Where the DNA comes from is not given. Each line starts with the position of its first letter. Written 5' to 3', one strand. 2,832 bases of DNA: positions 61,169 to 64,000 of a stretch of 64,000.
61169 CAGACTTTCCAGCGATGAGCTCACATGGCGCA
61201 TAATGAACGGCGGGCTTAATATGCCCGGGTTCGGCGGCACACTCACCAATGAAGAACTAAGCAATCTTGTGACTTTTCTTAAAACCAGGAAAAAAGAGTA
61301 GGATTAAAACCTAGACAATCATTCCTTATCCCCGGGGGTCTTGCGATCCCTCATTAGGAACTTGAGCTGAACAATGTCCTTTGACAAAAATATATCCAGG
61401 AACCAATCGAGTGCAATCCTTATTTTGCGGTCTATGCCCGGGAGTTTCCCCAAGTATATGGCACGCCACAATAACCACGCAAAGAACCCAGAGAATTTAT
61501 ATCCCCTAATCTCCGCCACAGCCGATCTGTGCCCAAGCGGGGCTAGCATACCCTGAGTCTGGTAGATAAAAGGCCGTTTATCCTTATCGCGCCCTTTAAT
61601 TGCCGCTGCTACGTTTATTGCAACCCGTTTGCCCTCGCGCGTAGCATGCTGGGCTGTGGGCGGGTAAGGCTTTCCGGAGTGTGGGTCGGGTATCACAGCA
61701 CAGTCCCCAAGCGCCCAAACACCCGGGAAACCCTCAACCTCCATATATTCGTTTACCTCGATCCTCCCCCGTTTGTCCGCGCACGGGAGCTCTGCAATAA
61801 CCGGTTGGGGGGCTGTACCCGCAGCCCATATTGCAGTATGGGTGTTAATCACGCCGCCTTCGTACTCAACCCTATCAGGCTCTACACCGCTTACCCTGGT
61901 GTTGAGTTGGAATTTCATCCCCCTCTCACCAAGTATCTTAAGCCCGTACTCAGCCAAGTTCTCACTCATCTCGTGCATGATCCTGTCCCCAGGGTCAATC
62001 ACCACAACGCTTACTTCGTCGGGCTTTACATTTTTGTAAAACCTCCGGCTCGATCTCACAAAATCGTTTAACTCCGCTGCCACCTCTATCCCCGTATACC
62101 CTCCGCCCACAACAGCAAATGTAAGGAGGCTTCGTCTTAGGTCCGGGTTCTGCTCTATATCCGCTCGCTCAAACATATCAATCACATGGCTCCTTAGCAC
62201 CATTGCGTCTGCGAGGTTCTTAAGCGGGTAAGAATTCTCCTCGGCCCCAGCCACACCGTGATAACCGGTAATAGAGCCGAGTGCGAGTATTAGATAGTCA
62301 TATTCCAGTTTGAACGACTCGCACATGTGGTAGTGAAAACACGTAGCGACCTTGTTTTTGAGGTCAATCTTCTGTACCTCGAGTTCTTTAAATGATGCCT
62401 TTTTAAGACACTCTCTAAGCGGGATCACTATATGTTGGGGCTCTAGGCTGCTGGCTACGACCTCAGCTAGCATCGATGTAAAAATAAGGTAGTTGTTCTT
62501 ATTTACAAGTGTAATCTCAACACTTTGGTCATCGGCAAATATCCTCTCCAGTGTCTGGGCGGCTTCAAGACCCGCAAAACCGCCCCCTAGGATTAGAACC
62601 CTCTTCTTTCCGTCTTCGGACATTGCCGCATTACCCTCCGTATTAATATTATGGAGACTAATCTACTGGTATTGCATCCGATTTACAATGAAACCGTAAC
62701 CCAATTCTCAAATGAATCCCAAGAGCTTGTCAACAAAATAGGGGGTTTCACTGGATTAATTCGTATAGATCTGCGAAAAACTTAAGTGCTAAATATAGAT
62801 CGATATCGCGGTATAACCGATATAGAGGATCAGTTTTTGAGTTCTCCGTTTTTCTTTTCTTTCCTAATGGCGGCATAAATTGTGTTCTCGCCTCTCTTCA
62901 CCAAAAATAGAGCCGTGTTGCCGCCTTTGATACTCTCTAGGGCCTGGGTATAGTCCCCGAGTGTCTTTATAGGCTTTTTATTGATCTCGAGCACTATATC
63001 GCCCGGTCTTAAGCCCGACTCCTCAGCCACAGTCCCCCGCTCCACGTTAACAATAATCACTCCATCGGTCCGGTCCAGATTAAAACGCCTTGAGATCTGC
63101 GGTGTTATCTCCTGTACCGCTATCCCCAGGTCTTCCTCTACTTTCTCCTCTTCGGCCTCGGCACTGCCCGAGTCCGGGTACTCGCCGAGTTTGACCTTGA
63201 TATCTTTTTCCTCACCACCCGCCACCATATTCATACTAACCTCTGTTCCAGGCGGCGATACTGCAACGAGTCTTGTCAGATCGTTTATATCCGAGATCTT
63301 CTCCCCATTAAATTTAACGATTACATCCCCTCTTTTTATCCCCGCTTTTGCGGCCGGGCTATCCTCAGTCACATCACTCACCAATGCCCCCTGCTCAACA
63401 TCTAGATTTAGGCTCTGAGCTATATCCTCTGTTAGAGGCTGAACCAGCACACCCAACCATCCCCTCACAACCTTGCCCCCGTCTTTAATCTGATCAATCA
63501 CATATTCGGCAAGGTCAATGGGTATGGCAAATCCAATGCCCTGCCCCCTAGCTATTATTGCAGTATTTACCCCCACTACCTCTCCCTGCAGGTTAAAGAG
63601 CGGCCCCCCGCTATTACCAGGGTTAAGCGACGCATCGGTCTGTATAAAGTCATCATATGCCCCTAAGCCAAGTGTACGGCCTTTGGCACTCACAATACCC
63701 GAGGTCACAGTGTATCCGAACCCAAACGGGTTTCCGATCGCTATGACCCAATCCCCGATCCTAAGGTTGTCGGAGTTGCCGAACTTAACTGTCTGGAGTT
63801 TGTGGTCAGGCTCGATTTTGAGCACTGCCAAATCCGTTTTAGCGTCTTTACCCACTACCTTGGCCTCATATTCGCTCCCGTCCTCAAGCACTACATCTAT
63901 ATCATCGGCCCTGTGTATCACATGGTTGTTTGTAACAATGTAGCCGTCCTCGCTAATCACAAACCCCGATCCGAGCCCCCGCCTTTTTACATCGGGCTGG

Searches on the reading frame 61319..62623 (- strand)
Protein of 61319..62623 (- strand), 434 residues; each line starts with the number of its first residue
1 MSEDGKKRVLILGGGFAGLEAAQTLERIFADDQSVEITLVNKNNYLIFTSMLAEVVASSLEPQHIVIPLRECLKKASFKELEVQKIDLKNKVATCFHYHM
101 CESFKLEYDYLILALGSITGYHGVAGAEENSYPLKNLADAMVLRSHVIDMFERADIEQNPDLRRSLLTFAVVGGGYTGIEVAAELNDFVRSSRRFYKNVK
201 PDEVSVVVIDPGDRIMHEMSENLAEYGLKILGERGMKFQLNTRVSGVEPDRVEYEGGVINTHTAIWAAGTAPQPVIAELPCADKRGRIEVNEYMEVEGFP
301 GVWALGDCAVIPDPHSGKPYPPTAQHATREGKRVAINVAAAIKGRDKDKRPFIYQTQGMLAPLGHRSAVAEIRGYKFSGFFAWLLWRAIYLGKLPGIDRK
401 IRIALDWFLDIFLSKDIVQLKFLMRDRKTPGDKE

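Call 19: search_protein_families(library=pfam, proteins=[window:61319-62623:-], max_evalue=0.00001)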
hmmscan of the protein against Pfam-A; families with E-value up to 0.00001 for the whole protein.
window:61319-62623:- (434 aa): 3 families
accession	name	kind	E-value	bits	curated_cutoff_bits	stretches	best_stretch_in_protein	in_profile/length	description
PF07992.20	Pyr_redox_2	-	4.6e-46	158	26.1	1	8-331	2-291/291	Pyridine nucleotide-disulphide oxidoreductase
PF00070.33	Pyr_redox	-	7.8e-15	55.6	22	1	170-250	3-69/82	Pyridine nucleotide-disulphide oxidoreductase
PF22366.1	NDH2_C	-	1.4e-09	38.4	27.7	1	357-414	2-60/62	NDH2 C-terminal domain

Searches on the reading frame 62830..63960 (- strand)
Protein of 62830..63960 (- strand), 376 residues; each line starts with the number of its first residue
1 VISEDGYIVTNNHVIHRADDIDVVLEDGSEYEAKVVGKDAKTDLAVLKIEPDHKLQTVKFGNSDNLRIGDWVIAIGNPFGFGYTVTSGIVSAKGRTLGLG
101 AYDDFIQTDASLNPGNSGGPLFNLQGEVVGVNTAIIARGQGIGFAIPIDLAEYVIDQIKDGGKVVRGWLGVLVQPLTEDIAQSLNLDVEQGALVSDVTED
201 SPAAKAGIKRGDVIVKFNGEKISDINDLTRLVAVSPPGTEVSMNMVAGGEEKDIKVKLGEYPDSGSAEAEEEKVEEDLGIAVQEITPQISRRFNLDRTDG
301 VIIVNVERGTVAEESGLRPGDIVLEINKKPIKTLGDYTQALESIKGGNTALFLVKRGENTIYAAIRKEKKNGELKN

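Call 19: search_protein_families(library=pfam, proteins=[window:62830-63960:-], max_evalue=0.00001)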
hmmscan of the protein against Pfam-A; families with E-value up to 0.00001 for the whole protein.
window:62830-63960:- (376 aa): 6 families
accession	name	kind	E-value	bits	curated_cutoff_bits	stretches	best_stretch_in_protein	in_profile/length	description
PF13365.12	Trypsin_2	-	8.5e-36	124.3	27.6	1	2-131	6-144/144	Trypsin-like peptidase domain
PF13180.12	PDZ_2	-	2.9e-28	98.4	27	2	169-258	3-80/80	PDZ domain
PF17820.7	PDZ_6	-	1.9e-26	92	27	2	194-243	2-50/54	PDZ domain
PF00089.32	Trypsin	-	1e-19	71.7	20.6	1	2-150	32-215/220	Trypsin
PF00595.29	PDZ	-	1.6e-19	70.5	23.2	2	166-244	9-79/81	PDZ domain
PF12812.13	PDZ_1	-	3.9e-08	33.6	28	0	276-345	9-76/78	PDZ-like domain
